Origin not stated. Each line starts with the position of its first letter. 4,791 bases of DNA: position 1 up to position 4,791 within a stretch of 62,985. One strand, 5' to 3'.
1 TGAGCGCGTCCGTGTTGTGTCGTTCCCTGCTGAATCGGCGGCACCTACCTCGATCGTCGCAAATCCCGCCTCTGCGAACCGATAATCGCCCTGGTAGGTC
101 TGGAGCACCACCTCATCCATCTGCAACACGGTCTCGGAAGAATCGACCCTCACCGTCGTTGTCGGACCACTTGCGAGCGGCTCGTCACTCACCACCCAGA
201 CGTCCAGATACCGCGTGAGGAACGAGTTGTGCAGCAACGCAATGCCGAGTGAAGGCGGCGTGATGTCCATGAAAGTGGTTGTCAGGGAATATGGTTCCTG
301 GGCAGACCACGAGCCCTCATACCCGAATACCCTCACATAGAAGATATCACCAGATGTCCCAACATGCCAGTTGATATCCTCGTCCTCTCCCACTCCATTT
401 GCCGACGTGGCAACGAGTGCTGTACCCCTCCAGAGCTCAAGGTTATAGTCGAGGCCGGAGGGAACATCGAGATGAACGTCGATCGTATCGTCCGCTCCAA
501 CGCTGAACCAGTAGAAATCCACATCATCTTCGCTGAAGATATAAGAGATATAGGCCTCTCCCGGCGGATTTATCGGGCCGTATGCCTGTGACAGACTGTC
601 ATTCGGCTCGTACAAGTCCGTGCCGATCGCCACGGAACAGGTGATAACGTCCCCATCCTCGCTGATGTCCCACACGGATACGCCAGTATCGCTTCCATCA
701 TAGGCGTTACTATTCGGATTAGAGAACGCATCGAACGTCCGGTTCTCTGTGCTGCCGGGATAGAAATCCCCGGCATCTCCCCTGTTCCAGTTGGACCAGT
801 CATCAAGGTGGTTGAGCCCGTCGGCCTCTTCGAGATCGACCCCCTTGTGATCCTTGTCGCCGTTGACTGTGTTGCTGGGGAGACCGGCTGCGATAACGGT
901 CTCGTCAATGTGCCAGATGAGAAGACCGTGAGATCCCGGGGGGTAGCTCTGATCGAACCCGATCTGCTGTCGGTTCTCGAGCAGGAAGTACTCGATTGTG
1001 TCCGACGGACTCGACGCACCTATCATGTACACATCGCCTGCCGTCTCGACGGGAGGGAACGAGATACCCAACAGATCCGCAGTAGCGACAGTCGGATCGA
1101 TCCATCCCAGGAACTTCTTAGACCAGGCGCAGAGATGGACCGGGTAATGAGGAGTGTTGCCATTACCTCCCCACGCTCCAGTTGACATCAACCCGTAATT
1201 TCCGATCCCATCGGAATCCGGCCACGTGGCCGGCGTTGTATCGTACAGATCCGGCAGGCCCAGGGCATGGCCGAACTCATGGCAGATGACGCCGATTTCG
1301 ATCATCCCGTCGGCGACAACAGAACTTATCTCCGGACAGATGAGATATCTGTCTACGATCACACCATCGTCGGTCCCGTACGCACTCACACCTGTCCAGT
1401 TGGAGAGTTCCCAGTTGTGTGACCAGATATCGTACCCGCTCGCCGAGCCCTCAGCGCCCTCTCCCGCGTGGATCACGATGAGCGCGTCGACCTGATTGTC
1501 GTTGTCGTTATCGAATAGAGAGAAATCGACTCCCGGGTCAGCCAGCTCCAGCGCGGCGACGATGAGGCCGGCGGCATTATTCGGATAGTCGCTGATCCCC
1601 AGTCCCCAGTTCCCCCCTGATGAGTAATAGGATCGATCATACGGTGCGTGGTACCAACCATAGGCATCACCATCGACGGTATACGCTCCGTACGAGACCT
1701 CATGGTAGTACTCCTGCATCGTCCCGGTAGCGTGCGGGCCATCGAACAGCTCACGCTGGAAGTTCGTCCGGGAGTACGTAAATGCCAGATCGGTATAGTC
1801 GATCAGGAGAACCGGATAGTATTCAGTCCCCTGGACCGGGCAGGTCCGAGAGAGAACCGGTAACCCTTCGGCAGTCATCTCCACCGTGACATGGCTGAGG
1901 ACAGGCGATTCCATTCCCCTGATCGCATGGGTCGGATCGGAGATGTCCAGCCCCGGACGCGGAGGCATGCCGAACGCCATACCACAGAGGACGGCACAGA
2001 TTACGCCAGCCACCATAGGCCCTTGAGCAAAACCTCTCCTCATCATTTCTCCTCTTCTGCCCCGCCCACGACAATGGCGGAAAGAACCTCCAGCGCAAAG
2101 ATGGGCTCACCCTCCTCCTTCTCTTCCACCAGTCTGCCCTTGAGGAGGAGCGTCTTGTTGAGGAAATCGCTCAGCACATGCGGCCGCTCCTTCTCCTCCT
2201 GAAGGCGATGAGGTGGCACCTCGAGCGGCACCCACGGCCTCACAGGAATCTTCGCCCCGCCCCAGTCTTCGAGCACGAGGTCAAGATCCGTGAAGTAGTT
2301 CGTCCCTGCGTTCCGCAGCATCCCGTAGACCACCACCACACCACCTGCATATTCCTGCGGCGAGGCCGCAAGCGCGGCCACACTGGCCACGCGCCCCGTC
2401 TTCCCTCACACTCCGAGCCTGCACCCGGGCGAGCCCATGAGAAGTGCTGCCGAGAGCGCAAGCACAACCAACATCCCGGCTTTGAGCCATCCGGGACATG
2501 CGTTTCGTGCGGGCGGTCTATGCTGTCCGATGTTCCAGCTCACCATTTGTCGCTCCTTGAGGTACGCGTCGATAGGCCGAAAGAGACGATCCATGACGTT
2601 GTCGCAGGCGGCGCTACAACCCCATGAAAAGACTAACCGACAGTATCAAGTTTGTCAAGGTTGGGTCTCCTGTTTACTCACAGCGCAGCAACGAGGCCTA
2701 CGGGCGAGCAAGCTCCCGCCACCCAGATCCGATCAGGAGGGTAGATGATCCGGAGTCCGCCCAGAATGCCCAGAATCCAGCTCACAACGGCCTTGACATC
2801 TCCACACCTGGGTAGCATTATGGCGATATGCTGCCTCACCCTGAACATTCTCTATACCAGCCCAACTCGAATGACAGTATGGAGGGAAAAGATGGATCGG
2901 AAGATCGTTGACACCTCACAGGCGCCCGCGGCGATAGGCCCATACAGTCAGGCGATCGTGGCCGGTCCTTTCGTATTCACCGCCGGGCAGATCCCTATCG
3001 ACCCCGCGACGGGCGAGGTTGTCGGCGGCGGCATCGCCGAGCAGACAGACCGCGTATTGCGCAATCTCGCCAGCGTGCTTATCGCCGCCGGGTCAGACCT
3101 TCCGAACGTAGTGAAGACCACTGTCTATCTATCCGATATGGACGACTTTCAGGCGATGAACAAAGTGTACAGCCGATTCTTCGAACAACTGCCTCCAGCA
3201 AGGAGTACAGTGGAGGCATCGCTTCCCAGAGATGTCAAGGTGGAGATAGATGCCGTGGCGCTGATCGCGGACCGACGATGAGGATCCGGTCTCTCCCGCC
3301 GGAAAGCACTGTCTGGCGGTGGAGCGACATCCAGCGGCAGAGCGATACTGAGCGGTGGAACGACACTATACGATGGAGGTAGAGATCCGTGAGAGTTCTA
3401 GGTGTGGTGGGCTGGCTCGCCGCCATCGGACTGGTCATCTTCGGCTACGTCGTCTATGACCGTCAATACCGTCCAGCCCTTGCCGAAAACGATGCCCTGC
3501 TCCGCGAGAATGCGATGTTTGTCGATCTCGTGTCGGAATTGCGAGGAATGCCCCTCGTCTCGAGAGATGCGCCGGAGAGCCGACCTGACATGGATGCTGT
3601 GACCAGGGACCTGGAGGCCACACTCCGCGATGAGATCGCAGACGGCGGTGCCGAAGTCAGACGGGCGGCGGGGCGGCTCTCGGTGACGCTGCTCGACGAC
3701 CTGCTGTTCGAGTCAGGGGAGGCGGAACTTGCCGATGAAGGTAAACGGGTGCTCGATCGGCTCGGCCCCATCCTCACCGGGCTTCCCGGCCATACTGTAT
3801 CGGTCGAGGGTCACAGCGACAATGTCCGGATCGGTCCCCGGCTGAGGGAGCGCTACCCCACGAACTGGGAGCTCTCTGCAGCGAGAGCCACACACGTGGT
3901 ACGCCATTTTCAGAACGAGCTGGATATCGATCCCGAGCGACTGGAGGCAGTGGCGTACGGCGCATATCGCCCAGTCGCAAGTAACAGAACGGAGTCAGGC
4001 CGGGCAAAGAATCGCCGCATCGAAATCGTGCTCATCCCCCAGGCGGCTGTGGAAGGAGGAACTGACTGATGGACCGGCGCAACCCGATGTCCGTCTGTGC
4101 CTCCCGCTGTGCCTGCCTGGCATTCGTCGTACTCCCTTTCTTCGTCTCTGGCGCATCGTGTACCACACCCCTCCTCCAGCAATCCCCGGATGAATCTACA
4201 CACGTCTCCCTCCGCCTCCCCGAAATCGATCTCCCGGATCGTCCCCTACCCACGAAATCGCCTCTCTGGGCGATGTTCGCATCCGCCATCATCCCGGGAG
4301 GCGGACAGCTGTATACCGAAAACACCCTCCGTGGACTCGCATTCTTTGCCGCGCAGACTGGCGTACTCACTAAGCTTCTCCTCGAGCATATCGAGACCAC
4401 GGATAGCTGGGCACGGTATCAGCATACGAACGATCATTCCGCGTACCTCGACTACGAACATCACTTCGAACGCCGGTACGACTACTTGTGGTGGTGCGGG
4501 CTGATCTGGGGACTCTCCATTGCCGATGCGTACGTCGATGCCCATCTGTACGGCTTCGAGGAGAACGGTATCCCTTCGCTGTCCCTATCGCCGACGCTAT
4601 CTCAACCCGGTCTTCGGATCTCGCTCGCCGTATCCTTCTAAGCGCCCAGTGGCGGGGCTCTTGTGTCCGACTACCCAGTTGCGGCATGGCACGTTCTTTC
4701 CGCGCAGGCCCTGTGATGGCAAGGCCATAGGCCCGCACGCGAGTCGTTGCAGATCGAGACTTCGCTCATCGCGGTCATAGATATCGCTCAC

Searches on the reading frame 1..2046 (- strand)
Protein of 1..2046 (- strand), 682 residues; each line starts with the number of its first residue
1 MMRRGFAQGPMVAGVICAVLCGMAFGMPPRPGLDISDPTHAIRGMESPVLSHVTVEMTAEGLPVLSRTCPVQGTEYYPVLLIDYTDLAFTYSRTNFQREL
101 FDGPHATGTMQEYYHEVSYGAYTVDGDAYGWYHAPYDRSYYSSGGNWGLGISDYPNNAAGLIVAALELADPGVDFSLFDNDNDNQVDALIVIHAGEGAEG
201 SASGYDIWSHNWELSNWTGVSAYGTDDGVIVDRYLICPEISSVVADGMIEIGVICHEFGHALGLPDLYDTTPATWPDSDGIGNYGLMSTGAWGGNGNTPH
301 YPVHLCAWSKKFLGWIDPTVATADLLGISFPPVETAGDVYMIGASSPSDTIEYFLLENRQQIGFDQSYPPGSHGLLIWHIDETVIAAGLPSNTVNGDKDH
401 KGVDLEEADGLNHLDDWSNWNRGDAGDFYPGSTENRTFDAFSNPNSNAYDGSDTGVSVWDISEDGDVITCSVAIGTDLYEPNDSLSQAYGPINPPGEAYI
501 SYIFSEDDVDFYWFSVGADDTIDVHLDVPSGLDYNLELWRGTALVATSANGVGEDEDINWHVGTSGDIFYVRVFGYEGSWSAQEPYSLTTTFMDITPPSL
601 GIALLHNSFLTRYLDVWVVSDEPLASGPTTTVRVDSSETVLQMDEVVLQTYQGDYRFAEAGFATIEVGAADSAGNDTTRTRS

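Call 36: search_protein_families(library=pfam, proteins=[window:1-2046:-], max_evalue=0.00001)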
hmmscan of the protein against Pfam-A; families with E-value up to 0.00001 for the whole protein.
window:1-2046:- (682 aa): 1 family
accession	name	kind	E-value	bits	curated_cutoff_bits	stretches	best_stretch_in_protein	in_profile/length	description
PF05547.17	Peptidase_M6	-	8.1e-24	84.8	22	1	96-313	54-285/294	Immune inhibitor A peptidase M6, catalytic domain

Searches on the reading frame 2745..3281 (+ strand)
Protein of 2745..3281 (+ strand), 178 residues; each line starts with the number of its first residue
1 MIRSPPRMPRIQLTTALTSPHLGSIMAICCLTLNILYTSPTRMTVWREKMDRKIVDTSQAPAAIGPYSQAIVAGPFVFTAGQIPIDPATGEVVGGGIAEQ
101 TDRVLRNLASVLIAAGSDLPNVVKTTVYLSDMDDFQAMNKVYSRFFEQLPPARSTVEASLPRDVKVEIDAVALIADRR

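Call 36: search_protein_families(library=pfam, proteins=[window:2745-3281:+], max_evalue=0.00001)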
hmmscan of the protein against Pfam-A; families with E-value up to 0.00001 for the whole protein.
window:2745-3281:+ (178 aa): 1 family
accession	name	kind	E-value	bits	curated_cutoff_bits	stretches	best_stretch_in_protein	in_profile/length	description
PF01042.26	Ribonuc_L-PSP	-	6.1e-39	133.2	27.3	1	58-173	2-120/121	Endoribonuclease L-PSP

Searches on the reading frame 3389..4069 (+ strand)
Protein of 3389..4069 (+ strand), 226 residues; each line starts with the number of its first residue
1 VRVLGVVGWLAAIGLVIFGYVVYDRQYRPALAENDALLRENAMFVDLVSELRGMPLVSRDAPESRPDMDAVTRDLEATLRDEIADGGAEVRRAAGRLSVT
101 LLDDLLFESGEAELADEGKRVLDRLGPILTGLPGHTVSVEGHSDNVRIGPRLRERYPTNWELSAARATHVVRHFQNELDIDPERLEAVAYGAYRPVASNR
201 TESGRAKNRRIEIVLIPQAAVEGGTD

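Call 36: search_protein_families(library=pfam, proteins=[window:3389-4069:+], max_evalue=0.00001)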
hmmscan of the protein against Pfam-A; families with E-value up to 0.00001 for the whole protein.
window:3389-4069:+ (226 aa): 1 family
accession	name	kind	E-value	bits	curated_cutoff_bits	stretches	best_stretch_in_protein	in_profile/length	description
PF00691.25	OmpA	-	1.1e-16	61.4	27.2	1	106-209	1-98/98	OmpA family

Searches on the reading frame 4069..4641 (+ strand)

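Call 36: search_protein_families(library=pfam, proteins=[window:4069-4641:+], max_evalue=0.00001)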
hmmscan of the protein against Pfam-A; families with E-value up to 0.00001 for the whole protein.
window:4069-4641:+ (190 aa): 1 family
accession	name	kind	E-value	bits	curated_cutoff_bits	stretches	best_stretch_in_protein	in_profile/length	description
PF18935.5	DUF5683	-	1.7e-12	48.1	26.7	1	63-180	3-135/151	Family of unknown function (DUF5683)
